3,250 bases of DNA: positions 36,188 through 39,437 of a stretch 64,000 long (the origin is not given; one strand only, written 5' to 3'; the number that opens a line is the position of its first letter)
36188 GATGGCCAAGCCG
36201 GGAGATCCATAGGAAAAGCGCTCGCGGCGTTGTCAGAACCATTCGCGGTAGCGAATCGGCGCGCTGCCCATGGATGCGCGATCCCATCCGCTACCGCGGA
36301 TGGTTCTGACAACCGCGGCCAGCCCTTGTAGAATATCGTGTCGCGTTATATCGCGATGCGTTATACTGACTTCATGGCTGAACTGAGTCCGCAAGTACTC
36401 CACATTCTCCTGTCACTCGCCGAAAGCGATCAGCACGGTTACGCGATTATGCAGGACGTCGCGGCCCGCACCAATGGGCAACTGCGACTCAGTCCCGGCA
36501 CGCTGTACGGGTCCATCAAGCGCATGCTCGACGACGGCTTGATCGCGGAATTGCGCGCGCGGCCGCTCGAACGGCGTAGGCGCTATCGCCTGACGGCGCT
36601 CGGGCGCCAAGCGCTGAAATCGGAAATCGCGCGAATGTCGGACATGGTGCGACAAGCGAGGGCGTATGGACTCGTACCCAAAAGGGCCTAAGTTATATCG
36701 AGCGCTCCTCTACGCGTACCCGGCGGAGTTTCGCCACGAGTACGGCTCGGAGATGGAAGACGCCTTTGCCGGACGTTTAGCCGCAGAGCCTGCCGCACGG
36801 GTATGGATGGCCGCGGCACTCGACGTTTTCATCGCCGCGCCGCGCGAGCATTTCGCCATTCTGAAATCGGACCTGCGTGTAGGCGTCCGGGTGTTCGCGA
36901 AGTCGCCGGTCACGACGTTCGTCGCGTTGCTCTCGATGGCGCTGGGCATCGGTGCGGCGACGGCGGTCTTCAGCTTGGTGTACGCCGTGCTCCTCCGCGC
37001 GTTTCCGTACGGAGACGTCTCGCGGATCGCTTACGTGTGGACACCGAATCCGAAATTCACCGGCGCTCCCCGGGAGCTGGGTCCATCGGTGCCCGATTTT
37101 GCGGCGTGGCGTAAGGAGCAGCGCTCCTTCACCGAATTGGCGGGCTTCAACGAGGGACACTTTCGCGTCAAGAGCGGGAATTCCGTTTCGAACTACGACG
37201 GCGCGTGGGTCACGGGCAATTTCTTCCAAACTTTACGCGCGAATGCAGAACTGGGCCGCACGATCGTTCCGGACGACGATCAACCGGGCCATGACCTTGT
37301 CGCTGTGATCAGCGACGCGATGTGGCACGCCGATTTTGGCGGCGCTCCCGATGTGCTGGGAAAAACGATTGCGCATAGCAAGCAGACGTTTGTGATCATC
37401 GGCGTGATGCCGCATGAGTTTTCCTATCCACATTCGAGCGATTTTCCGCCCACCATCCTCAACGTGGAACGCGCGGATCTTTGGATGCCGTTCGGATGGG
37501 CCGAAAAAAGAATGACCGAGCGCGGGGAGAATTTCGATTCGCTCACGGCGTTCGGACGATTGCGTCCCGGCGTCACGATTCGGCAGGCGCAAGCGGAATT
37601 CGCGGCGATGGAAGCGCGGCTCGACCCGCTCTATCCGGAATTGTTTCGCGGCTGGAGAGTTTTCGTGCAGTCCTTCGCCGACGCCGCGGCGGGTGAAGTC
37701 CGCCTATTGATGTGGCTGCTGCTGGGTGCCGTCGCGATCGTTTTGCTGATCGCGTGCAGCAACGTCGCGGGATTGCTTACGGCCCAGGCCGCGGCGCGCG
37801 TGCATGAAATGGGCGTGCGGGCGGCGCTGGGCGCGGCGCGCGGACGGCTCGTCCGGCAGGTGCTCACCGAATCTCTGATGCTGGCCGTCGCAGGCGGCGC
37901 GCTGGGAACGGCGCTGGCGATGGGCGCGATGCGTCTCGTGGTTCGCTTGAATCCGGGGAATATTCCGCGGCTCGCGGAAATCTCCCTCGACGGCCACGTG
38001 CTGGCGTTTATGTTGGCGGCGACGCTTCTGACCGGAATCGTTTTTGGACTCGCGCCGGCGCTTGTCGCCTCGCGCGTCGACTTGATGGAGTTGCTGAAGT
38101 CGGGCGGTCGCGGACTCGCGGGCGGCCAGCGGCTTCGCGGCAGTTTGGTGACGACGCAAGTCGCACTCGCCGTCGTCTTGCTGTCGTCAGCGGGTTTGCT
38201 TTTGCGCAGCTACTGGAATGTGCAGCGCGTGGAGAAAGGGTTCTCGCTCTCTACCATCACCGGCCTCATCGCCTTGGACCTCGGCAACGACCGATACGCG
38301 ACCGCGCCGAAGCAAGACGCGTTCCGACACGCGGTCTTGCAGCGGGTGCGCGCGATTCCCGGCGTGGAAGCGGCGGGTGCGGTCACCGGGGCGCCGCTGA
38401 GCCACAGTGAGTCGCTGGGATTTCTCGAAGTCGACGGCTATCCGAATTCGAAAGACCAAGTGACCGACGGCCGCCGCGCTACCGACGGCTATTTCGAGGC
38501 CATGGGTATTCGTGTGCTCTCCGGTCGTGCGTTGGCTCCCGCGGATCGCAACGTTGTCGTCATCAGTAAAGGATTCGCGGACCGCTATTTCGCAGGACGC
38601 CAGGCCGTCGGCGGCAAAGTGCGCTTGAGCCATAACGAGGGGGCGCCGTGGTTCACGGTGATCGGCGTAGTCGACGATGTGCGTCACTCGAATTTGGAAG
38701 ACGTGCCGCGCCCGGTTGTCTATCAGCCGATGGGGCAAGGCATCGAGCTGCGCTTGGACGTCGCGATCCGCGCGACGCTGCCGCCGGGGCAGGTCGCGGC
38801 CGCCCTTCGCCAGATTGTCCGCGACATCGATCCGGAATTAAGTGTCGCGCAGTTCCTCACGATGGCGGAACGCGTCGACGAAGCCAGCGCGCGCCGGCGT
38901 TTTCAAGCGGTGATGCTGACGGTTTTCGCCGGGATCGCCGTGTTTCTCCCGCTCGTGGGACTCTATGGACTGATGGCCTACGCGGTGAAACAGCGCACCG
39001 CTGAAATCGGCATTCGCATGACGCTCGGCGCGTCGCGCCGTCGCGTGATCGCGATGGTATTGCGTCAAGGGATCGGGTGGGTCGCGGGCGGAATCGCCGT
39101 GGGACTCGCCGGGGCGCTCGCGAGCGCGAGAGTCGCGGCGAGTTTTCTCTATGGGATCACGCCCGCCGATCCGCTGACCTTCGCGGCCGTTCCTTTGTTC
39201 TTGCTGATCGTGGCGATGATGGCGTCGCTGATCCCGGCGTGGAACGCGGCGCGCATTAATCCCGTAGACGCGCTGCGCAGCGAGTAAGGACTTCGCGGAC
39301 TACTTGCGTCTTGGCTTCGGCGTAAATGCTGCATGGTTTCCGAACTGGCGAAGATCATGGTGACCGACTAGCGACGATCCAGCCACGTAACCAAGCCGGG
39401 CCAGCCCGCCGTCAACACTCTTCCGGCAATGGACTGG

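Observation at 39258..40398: vapBC cassette inserted into a tail-to-tail ADOP/grpB overlap, leaving ~90-bp direct repeats and reciprocal gene relics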

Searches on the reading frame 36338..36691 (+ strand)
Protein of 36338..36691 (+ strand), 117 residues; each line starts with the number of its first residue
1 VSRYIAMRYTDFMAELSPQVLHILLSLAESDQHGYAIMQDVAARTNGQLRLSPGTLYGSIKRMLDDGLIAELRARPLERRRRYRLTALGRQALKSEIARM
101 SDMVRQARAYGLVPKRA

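Call 8: search_protein_families(library=pfam, proteins=[window:36338-36691:+])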
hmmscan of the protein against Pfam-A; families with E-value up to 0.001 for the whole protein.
window:36338-36691:+ (117 aa): 1 family
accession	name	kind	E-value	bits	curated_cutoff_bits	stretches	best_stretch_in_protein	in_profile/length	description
PF03551.20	PadR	-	1.1e-15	57.8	27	1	23-94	1-74/75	Transcriptional regulator PadR-like family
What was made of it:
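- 36374..36691 (+): padR of module 1, intact. The start was chosen by homology to orthologs; the ORF opens at GTG 36338. Pfam PadR 1e-15 (call 8).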

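Call 41: search_protein_families(library=ncbifam, proteins=[window:36374-36691:+], max_evalue=0.01)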
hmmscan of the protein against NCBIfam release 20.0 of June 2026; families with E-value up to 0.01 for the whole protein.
window:36374-36691:+ (105 aa): 4 families
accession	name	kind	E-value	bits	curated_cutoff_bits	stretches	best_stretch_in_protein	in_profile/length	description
TIGR03433.1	padR_acidobact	paralog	1.4e-15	57.2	101.8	1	10-93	8-93/101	PadR family transcriptional regulator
NF053635.1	TransRegRv3488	equivalog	1e-09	38.5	140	1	9-93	11-93/98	Rv3488 family transcriptional regulator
NF006931.0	PRK09416.1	equivalog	0.0012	19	112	1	8-84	45-118/135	PadR family transcriptional regulator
NF052638.1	TransRegOhrRVib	equivalog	0.0053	16.5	200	1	35-88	59-111/141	transcriptional regulator OhrR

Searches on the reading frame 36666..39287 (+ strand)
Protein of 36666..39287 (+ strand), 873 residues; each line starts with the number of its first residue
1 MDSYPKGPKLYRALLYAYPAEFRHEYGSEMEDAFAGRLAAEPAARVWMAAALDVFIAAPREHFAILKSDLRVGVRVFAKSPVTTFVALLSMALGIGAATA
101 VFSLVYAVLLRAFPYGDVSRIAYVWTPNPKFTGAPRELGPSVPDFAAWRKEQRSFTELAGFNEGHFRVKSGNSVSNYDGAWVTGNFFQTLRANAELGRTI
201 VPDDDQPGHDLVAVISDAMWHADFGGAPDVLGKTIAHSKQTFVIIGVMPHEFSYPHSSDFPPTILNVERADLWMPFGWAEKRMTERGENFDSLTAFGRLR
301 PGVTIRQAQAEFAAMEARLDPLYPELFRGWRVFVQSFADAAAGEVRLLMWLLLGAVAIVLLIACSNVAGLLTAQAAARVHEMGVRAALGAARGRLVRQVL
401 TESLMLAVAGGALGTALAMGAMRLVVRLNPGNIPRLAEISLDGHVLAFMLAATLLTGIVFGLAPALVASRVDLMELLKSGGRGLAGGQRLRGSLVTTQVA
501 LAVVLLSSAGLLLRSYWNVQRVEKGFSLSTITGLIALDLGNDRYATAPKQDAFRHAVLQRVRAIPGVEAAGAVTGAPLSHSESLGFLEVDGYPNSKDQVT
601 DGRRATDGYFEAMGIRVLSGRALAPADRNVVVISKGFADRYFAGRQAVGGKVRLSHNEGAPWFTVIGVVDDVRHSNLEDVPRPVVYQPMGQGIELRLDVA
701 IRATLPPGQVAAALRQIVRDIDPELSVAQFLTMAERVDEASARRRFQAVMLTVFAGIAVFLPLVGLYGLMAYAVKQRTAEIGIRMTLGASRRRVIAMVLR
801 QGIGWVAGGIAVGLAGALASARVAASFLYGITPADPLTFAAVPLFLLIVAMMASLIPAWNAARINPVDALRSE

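Call 8: search_protein_families(library=pfam, proteins=[window:36666-39287:+])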
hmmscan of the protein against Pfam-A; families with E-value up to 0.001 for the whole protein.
window:36666-39287:+ (873 aa): 2 families
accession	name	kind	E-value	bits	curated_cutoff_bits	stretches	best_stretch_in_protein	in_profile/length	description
PF12704.14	MacB_PCD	-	1.4e-37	130.5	27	2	84-313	1-205/207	MacB-like periplasmic core domain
PF02687.27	FtsX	-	3.4e-19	69.5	25.5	2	753-866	2-120/120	FtsX-like permease C-terminal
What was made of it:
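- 36666..39287 (+): ADOP-family duplicated permease of module 1, intact, 873 aa. MacB_PCD and FtsX domains (call 8).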

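Call 20: find_homologous_proteins(query=window:36666-39287:+, max_evalue=1e-50)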
Query window:36666-39287:+ (873 aa): 5107 proteins with E <= 1e-50 among 8000 candidates; the best 120 are listed.
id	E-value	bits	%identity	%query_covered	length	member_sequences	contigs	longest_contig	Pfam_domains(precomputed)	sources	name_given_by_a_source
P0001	0.0e+0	1915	100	100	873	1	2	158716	PF02687.28,PF12704.15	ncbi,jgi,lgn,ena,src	-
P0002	0.0e+0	1297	69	100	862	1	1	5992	PF02687.28,PF12704.15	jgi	jgi:putative ABC transport system permease protein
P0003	0.0e+0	1290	68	100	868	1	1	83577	PF02687.28,PF12704.15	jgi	jgi:predicted permease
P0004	0.0e+0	1288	68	100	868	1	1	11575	PF02687.28,PF12704.15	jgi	jgi:putative ABC transport system permease protein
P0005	0.0e+0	1260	67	100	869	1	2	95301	PF02687.28,PF12704.15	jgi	jgi:putative ABC transport system permease protein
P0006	0.0e+0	1021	56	99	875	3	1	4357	PF02687.28,PF12704.15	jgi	-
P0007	0.0e+0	1014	57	99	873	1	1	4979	PF02687.28,PF12704.15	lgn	-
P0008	3.8e-291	986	55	100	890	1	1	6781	PF02687.28,PF12704.15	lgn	-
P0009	5.0e-283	959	53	99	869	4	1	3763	PF02687.28,PF12704.15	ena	-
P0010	9.6e-283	958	53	99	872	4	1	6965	PF02687.28,PF12704.15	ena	-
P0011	1.2e-282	958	53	99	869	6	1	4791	PF02687.28,PF12704.15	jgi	jgi:predicted permease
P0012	1.0e-280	952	53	99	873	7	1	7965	PF02687.28,PF12704.15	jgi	jgi:predicted permease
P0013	4.0e-280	950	53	99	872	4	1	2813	PF02687.28,PF12704.15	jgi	jgi:putative ABC transport system permease protein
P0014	4.1e-279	946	52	100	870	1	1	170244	PF02687.28,PF12704.15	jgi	jgi:putative ABC transport system permease protein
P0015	7.2e-279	946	53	99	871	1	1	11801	PF02687.28,PF12704.15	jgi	jgi:predicted permease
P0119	2.3e-223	762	70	55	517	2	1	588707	PF02687.28,PF12704.15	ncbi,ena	-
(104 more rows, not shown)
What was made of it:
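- Tried and rejected: ADOP search (call 20).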

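Call 22: find_encoding_contigs(protein=P0003, flank=8000, max_places=3)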
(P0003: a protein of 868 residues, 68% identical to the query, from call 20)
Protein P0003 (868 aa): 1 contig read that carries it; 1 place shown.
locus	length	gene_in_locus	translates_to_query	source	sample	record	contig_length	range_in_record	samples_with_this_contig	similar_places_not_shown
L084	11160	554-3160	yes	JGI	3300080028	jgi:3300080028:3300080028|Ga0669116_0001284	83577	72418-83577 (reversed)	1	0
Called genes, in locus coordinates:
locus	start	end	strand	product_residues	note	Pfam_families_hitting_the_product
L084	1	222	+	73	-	?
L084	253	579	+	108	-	PF03551:PadR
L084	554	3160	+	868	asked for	PF12704:MacB_PCD, PF02687:FtsX, PF12704:MacB_PCD, PF02687:FtsX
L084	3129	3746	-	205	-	PF04229:GrpB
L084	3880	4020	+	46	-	-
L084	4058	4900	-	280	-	PF13489:Methyltransf_23, PF08241:Methyltransf_11, PF08242:Methyltransf_12, PF13649:Methyltransf_25, PF13847:Methyltransf_31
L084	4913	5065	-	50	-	-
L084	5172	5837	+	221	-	-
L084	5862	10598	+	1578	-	-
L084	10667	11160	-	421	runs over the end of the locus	PF07676:PD40 (faint), PF14583:Pectate_lyase22 (weak)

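Call 23: find_encoding_contigs(protein=P0005, flank=8000, max_places=3)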
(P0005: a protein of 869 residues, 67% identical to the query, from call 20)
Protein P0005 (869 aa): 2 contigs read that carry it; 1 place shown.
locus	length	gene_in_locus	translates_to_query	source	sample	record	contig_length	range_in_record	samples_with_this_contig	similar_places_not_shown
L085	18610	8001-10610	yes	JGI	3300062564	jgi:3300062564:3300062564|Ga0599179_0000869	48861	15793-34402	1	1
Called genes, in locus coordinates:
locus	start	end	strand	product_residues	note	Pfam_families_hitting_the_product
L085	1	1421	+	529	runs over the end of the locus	PF01145:Band_7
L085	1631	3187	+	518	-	PF00884:Sulfatase (faint), PF01663:Phosphodiest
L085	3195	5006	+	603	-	-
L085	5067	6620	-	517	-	-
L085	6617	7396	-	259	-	PF00005:ABC_tran, PF13304:AAA_21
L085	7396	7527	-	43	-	-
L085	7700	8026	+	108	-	PF03551:PadR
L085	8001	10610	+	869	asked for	PF12704:MacB_PCD, PF02687:FtsX, PF12704:MacB_PCD, PF02687:FtsX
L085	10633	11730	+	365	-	PF00254:FKBP_C, PF05163:DinB, PF12867:DinB_2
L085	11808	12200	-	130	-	PF01850:PIN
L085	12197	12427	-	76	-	PF22513:FitA-like_RHH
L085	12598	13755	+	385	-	PF13620:CarboxypepD_reg (weak), PF13174:TPR_6 (faint), PF13181:TPR_8 (faint), PF13371:TPR_9 (faint), PF13424:TPR_12 (faint), PF13432:TPR_16 (faint), PF00515:TPR_1 (faint), PF07719:TPR_2 (faint), +5 more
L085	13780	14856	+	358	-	PF01565:FAD_binding_4, PF02873:MurB_C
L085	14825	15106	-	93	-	-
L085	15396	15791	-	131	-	PF00072:Response_reg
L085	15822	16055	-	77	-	-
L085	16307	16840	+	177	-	PF13581:HATPase_c_2, PF02518:HATPase_c (weak)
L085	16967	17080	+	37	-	-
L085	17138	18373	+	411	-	PF01370:Epimerase, PF16363:GDP_Man_Dehyd, PF02719:Polysacc_synt_2 (faint)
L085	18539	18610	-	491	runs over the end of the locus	PF21167:DUF6851, PF01569:PAP2 (faint), PF22778:VCPO_2nd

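Call 24: find_encoding_contigs(protein=P0119, flank=8000, max_places=3)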
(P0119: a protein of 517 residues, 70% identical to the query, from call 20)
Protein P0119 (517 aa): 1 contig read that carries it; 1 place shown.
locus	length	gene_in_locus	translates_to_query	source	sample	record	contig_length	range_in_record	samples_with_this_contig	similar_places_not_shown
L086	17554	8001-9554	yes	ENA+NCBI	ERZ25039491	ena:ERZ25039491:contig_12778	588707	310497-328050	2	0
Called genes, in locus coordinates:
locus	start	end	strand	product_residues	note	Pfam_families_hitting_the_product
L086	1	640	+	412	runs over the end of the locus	-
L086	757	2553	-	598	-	PF02837:Glyco_hydro_2_N, PF00703:Glyco_hydro_2, PF02836:Glyco_hydro_2_C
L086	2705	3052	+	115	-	-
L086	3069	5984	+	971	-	-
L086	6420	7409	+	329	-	PF01979:Amidohydro_1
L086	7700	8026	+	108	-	PF03551:PadR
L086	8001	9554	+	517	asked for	PF12704:MacB_PCD, PF02687:FtsX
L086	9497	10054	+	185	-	PF12704:MacB_PCD (weak)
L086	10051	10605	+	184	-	PF02687:FtsX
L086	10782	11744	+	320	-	PF00254:FKBP_C, PF05163:DinB (weak), PF12867:DinB_2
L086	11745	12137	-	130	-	PF01850:PIN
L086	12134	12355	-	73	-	PF22513:FitA-like_RHH (weak)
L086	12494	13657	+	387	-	PF13620:CarboxypepD_reg (weak), PF02259:FAT (faint), PF24575:TPR_Slam (faint), PF07719:TPR_2 (faint), PF13181:TPR_8 (faint), PF13371:TPR_9 (faint), PF13428:TPR_14 (faint), PF00515:TPR_1 (weak), +5 more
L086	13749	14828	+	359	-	PF01565:FAD_binding_4, PF02873:MurB_C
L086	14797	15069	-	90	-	-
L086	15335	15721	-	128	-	PF00072:Response_reg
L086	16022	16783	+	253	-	PF02358:Trehalose_PPase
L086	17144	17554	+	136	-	PF06296:RelE (weak)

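Call 31: find_encoding_contigs(protein=P0004, flank=8000, max_places=3)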
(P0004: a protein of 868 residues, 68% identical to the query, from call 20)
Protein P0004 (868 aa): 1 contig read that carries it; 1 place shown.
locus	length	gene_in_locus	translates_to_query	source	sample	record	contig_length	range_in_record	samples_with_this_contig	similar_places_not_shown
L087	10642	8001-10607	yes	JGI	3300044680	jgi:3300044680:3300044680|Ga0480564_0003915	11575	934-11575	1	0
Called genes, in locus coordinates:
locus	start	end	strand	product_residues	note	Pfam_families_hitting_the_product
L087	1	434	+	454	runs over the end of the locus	?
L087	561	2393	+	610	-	-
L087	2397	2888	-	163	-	PF01451:LMWPc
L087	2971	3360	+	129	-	PF01022:HTH_5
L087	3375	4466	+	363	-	PF01758:SBF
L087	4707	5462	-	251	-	PF00230:MIP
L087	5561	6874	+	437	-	PF07690:MFS_1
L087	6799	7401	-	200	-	-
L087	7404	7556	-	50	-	-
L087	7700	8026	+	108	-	PF03551:PadR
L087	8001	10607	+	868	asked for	PF12704:MacB_PCD, PF02687:FtsX, PF12704:MacB_PCD, PF02687:FtsX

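Call 32: find_encoding_contigs(protein=P0002, flank=8000, max_places=3)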
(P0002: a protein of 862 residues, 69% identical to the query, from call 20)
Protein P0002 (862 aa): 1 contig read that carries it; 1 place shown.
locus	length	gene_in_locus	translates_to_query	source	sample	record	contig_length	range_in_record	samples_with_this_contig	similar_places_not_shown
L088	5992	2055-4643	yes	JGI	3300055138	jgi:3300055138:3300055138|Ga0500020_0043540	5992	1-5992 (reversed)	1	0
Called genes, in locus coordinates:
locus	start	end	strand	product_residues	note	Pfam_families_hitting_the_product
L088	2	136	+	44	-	?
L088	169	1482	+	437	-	PF00083:Sugar_tr (faint), PF07690:MFS_1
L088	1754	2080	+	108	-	PF03551:PadR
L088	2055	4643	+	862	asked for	PF12704:MacB_PCD, PF02687:FtsX, PF12704:MacB_PCD, PF02687:FtsX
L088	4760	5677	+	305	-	PF00254:FKBP_C, PF05163:DinB (weak), PF12867:DinB_2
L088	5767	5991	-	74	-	?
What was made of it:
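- On Insertion footprint / target-site duplication made by the vapBC insert: They are distant (ADOP 68% identical), and the fully syntenic loci L085, L086 and L088 lack grpB too (calls 23, 24, 32).
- L085, L086 and L088 show padR-ADOP-FKBP (calls 23, 24, 32).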

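Call 41: search_protein_families(library=ncbifam, proteins=[window:36666-39287:+], max_evalue=0.01)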
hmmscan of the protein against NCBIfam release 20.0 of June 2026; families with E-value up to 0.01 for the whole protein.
window:36666-39287:+ (873 aa): 3 families
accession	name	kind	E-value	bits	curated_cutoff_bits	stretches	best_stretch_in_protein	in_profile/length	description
TIGR03434.1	ADOP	subfamily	4.2e-259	861.9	622.3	1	67-873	2-803/803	ADOP family duplicated permease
NF007826.0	PRK10535.1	equivalog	6.4e-28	97.4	966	2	163-477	353-645/648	macrolide ABC transporter ATP-binding protein/permease MacB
TIGR02212.1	lolCE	equivalog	0.0014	17.7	362.45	0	749-873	271-411/411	lipoprotein-releasing ABC transporter permease subunit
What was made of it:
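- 36666..39287 (+): TIGR03434 862 bits against a cut-off of 622 (call 41).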
